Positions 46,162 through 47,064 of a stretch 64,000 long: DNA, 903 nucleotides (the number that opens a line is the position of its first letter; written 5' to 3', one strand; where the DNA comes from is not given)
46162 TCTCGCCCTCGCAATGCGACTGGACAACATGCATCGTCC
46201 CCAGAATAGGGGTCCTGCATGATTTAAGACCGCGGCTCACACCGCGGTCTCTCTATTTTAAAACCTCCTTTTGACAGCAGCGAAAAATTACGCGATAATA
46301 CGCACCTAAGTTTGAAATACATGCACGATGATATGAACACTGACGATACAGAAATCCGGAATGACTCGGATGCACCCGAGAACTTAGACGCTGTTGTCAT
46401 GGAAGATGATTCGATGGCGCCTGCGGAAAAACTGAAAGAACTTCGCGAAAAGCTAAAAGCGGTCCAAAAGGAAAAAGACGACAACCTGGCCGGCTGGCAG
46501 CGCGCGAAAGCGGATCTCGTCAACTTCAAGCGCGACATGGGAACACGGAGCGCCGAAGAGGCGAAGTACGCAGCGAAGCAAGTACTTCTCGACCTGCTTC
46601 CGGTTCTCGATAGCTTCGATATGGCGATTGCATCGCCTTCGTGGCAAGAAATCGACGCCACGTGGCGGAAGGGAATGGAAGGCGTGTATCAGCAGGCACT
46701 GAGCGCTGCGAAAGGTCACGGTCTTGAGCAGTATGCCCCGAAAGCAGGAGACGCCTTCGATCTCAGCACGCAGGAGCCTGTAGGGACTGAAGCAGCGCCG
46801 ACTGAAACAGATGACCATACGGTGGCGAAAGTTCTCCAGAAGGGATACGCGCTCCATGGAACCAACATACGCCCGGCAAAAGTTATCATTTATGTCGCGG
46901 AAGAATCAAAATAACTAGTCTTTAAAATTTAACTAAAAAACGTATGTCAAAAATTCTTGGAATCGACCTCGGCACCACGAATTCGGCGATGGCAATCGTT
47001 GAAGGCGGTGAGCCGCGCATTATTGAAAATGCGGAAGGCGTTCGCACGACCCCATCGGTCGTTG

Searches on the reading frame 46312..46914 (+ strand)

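Call 29: search_protein_families(library=pfam, proteins=[window:46312-46914:+], max_evalue=0.001)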
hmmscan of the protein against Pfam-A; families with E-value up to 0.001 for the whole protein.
window:46312-46914:+ (200 aa): 1 family
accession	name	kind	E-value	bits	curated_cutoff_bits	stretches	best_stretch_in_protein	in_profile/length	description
PF01025.24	GrpE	-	1.7e-33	116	25.8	1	32-193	4-163/165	GrpE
